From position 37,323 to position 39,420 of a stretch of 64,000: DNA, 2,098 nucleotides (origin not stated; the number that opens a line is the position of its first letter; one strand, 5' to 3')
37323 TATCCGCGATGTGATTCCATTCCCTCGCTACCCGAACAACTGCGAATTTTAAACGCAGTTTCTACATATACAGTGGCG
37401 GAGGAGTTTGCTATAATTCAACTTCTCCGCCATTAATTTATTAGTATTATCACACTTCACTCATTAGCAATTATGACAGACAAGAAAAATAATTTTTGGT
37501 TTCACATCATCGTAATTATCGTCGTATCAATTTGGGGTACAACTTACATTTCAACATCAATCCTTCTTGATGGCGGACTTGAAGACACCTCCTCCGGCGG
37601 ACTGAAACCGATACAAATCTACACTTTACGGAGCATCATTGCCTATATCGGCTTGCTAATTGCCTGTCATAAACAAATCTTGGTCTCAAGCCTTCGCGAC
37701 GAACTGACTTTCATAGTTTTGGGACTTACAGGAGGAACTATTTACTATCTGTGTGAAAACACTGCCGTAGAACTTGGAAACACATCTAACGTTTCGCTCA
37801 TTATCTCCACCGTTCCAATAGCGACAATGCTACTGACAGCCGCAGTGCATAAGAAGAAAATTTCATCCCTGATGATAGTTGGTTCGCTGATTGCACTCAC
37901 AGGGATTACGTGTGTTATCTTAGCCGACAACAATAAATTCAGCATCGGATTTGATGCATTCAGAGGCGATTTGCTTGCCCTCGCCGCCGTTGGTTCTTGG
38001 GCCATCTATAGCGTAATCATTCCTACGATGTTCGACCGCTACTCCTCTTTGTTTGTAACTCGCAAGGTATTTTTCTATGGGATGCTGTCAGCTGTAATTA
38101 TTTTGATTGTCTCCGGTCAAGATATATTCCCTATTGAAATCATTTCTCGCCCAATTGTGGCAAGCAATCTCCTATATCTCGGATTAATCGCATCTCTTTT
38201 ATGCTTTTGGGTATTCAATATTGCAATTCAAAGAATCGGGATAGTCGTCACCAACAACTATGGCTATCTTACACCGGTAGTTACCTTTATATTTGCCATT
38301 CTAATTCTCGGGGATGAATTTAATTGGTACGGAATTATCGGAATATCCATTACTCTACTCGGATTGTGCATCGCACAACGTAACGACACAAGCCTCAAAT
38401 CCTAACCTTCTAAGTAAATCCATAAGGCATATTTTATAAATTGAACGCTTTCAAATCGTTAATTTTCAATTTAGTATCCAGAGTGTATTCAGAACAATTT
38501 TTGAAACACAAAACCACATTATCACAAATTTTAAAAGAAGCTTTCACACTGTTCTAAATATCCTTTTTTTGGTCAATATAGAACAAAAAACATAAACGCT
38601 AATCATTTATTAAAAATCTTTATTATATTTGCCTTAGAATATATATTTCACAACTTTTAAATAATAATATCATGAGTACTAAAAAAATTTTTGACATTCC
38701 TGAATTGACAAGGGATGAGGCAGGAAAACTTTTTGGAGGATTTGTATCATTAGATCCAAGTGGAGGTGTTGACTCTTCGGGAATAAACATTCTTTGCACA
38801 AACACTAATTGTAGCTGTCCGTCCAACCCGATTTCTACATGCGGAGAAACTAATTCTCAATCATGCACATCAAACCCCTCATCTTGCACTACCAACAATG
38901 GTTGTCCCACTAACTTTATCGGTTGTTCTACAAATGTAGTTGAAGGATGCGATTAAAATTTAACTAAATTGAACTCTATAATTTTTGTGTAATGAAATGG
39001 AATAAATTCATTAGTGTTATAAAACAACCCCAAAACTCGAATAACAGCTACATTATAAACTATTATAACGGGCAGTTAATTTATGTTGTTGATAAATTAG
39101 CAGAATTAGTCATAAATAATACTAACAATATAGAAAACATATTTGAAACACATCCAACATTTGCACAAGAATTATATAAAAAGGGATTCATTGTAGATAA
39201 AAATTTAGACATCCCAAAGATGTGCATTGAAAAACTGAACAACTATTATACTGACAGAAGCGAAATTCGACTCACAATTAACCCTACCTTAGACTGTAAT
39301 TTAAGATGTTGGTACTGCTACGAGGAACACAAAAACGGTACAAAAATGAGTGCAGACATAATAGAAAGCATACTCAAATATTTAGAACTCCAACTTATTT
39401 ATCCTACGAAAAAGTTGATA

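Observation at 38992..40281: Single tailoring enzyme: rSAM with SPASM-like twin auxiliary cluster motifs and a ~90-aa N-terminal extension that may be a fused RiPP recognition element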

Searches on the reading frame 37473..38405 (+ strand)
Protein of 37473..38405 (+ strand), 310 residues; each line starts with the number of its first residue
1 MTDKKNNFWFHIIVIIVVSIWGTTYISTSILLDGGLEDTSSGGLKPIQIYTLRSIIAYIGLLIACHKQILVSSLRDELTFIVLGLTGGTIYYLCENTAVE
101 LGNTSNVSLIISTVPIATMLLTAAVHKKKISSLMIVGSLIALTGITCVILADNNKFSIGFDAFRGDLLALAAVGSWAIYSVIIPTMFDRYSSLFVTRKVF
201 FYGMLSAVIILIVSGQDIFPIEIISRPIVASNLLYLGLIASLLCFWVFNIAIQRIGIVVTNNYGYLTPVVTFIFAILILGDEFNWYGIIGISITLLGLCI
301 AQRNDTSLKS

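Call 3: search_protein_families(library=ncbifam, proteins=[window:37473-38405:+], max_evalue=0.01)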
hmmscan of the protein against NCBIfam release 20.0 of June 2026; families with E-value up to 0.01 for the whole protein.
window:37473-38405:+ (310 aa): 5 families
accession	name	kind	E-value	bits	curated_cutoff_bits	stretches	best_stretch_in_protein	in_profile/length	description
TIGR00950.1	2A78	equivalog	4.8e-23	81.9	230.2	1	21-297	1-262/264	carboxylate/amino acid/amine transporter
NF050091.1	ArAmAcExpYddG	equivalog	5.1e-15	55.7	300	1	39-302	25-283/285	aromatic amino acid exporter YddG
NF008676.0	PRK11689.1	equivalog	6.9e-07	28.7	194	1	97-297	82-283/297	aromatic amino acid DMT transporter YddG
NF008432.0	PRK11272.1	equivalog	8.2e-06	25.2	270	1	15-299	16-283/294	drug/metabolite exporter YedA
NF008523.0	PRK11453.1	equivalog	0.002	17.7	472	1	14-300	9-284/299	O-acetylserine/cysteine exporter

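Call 4: search_protein_families(library=pfam, proteins=[window:37473-38405:+], max_evalue=0.01)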
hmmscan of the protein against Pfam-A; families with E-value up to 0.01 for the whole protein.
window:37473-38405:+ (310 aa): 1 family
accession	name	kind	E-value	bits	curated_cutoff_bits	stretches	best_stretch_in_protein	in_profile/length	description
PF00892.27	EamA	-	1.2e-33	116.7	28.2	2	164-300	2-132/135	EamA-like transporter family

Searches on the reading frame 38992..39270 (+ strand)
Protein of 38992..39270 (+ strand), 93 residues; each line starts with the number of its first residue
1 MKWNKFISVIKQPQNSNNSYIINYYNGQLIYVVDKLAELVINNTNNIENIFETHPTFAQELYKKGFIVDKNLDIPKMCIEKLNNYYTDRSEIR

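Call 33: search_protein_families(library=pfam, alignment_id=A2, max_evalue=10)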
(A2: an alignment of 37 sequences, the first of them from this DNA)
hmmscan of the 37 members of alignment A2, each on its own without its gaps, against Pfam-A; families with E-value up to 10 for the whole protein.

A. member 1, seq(93 aa): 2 families
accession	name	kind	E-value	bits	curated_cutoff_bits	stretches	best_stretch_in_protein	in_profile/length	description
PF15176.11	LRR19-TM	-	0.06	13.9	27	1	23-80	59-114/115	Leucine-rich repeat family 19 TM domain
PF23247.1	LRR_RPS2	-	0.11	12.9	27.9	1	29-83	50-106/160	Plant disease resistance protein RPS2-like, leucine-rich repeats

B. families by the number of members that match (of 37 scanned): 31 families (the first 25 are shown)
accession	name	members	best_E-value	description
PF08673.15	RsbU_N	2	0.0002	Phosphoserine phosphatase RsbU, N-terminal domain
PF21148.3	NSUN5_fdxn-like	2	0.05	NOL1/NOP2/Sun domain family member 5, ferredoxin-like domain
PF24983.1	DUF7774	1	0.0032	Domain of unknown function (DUF7774)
PF17835.6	NOG1_N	1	0.0033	NOG1 N-terminal helical domain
PF13970.12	DUF4221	1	0.0044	Domain of unknown function (DUF4221)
PF10280.14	Med11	1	0.0079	Mediator complex protein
PF22582.2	Amylosucrase_C-like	1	0.0085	Amylosucrase, C-terminal domain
PF05711.17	TylF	1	0.017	Macrocin-O-methyltransferase (TylF)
PF07568.18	HisKA_2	1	0.025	Histidine kinase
PF12699.13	phiKZ_IP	1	0.03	phiKZ-like phage internal head proteins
PF11815.13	DUF3336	1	0.044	Domain of unknown function (DUF3336)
PF20986.2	DUF6849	1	0.053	Domain of unknown function (DUF6849)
PF02206.23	WSN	1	0.055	Domain of unknown function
PF15176.11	LRR19-TM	1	0.06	Leucine-rich repeat family 19 TM domain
PF01910.22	Thiamine_BP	1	0.063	Thiamine-binding protein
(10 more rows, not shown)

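Call 38: predict_structure(alignment_id=A2)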
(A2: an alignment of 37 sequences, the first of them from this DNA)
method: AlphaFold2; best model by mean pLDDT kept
length: 93 residues; sequences in the alignment: 37
mean_pLDDT: 92.1   pTM: 0.77
mean pLDDT of the five models: 92.1, 92.1, 91.4, 90.5, 90.4
residues with pLDDT >= 90: 74; 70-90: 16; 50-70: 3; < 50: 0
segments of 3 or more residues with pLDDT < 50: none
pLDDT, mean of each block of 10 residues (from residue 1): 94 88 95 96 95 97 96 91 86 63
secondary structure, 60 per line:
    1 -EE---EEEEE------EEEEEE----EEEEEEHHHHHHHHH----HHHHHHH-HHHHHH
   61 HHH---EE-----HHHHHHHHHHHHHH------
elements in order: E7-11 E18-23 E28-33 H34-42 H47-53 H55-63 H74-87

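Call 40: fold_search(model_id=the predicted structure, library=pdb)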
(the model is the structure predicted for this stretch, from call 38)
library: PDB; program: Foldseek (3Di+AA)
matches with E <= 10: 651; with E <= 0.001: 0
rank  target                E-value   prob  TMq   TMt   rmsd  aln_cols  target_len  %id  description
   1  5v1v_A                3.2e-01  0.47  0.37  0.39  11.3        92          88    6  TbiB1 in Complex with the TbiA(alpha) Leader Peptide (released 2018-09-05)
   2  8phj_Y                3.5e-01  0.57  0.32  0.09   4.8        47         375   19  cA4-bound Cami1 in complex with 70S ribosome (released 2023-12-13)
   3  8phj_X                3.5e-01  0.33  0.37  0.11   9.9        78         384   14  cA4-bound Cami1 in complex with 70S ribosome (released 2023-12-13)
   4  5v1u_B                3.7e-01  0.47  0.39  0.41  11.6        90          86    9  TbiB1 in Complex with the TbiA(beta) Leader Peptide (released 2018-09-05)
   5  3b77_E                3.9e-01  0.13  0.25  0.14  19.0        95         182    9  Crystal structure of a ph domain containing bacterial protein (exig_2160) from exiguobacterium sibiricum 255-15 at 2.4 (released 2007-11-13)
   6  5v1u_A                4.8e-01  0.38  0.37  0.40  11.6        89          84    8  TbiB1 in Complex with the TbiA(beta) Leader Peptide (released 2018-09-05)
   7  3b77_F                6.2e-01  0.13  0.27  0.15  19.4        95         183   10  Crystal structure of a ph domain containing bacterial protein (exig_2160) from exiguobacterium sibiricum 255-15 at 2.4 (released 2007-11-13)
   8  4nwr_2                7.5e-01  0.09  0.21  0.14  10.3        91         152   18  Computationally Designed Two-Component Self-Assembling Tetrahedral Cage T33-28 (released 2014-05-28)
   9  3to1_A                8.6e-01  0.13  0.27  0.14  11.9        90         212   17  Two surfaces on Rtt106 mediate histone binding and chaperone activity (released 2011-12-21)
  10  4v1t_A                9.2e-01  0.18  0.40  0.08   5.0        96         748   14  Heterocyclase in complex with substrate and Cofactor (released 2015-01-14)
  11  4nwr_8                9.8e-01  0.08  0.21  0.14  10.3        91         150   18  Computationally Designed Two-Component Self-Assembling Tetrahedral Cage T33-28 (released 2014-05-28)
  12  4nwr_0                9.8e-01  0.08  0.21  0.14  10.3        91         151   15  Computationally Designed Two-Component Self-Assembling Tetrahedral Cage T33-28 (released 2014-05-28)
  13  4nwr_y                1.0e+00  0.08  0.21  0.14  10.3        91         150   18  Computationally Designed Two-Component Self-Assembling Tetrahedral Cage T33-28 (released 2014-05-28)
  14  3b77_A                1.0e+00  0.07  0.22  0.12  19.2        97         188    9  Crystal structure of a ph domain containing bacterial protein (exig_2160) from exiguobacterium sibiricum 255-15 at 2.4 (released 2007-11-13)
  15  4v1v_B                1.1e+00  0.23  0.43  0.09   4.9        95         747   12  Heterocyclase in complex with substrate and Cofactor (released 2015-01-14)
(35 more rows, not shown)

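Call 50: search_solved_structures(query=A2, max_evalue=10, show_alignments=4)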
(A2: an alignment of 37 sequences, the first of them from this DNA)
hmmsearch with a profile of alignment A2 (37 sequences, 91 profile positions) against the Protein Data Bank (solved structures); distinct sequences matched with E-value up to 10: 3.
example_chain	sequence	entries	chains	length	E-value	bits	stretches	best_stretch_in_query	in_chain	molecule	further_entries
2yxg_A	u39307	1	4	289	0.15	15.4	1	16-55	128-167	Dihydrodipicolinate synthase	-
2db0_A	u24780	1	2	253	0.78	13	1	25-65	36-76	253aa long hypothetical protein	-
2mxn_A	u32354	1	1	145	1.7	11.9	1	44-90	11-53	Mono-cysteine glutaredoxin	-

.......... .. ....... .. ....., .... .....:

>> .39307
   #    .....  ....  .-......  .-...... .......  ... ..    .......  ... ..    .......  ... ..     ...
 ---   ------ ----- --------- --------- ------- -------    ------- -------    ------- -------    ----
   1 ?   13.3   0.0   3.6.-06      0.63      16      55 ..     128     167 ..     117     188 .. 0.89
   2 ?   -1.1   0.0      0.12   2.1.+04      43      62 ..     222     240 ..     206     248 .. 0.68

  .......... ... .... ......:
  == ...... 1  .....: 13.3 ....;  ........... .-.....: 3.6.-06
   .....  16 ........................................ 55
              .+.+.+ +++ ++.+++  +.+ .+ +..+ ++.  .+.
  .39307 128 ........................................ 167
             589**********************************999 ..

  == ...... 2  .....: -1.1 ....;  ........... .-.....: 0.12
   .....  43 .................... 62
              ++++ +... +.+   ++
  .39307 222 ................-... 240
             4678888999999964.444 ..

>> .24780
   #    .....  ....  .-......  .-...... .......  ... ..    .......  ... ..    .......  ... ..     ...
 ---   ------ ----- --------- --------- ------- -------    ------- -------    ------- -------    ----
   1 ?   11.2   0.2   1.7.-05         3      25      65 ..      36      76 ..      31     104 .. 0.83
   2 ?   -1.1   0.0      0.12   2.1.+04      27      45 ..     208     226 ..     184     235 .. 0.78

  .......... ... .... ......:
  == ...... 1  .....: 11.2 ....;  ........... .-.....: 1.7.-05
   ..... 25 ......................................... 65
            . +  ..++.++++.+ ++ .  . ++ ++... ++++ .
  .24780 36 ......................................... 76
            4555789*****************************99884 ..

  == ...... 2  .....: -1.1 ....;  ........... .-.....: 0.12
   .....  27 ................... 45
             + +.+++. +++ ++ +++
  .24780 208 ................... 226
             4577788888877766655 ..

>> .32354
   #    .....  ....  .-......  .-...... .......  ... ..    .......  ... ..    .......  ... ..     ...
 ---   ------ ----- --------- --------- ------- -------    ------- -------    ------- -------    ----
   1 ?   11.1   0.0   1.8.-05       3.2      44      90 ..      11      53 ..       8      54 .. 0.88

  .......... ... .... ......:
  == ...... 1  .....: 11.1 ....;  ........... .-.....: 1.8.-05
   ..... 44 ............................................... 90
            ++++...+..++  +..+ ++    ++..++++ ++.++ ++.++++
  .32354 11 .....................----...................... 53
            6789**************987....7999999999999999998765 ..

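Call 56: search_protein_families(library=ncbifam, alignment_id=A2, max_evalue=1)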
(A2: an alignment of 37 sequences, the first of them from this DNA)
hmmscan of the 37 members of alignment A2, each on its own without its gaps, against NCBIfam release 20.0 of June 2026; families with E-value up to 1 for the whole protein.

A. member 1, seq(93 aa): 1 family
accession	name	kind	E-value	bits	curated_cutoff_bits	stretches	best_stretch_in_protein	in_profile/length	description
NF041395.1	TranRegLrpA1_Halo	equivalog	0.17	11.8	250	1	34-62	113-141/142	HTH-type transcriptional regulator LrpA1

B. families by the number of members that match (of 37 scanned): 26 families (the first 25 are shown)
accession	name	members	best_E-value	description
NF038107.1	rSAM_NF038107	21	4.5e-08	Cys-every-fifth radical SAM/SPASM peptide maturase CefB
TIGR04463.1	rSAM_vs_C_rich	17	9.1e-07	TIGR04463 family radical SAM/SPASM RiPP maturase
NF052473.1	rSAM_FlmE_OhkG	16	2.7e-06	FlmE/OhkG family radical SAM/SPASM peptide maturase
TIGR04334.1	rSAM_Clo7bot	5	2.4e-06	radical SAM/SPASM domain Clo7bot peptide maturase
TIGR03950.1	sidero_Fe_reduc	2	0.051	siderophore ferric iron reductase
NF042916.1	IncP_KfrC_dom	1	0.0021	IncP plasmid survival protein KfrC family protein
TIGR02510.1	NrdE-prime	1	0.0052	ribonucleoside-diphosphate reductase subunit alpha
NF033917.0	antiphage_ZorA_4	1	0.0085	anti-phage ZorAB system protein ZorA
NF004465.0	PRK05788.1-3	1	0.013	cobalt-precorrin 5A hydrolase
NF047936.1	antiphage_GapS6b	1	0.018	GapS6b family protein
NF040954.1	Arch_KDGaldase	1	0.021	bifunctional 2-dehydro-3-deoxy-phosphogluconate/2-dehydro-3-deoxy-6-phosphogalactonate aldolase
TIGR04148.1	GG_samocin_CFB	1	0.024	radical SAM peptide maturase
NF003670.0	PRK05293.1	1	0.039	glucose-1-phosphate adenylyltransferase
TIGR00106.1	TIGR00106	1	0.045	MTH1187 family thiamine-binding protein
NF033200.1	F430_CfbC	1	0.065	Ni-sirohydrochlorin a,c-diamide reductive cyclase ATP-dependent reductase subunit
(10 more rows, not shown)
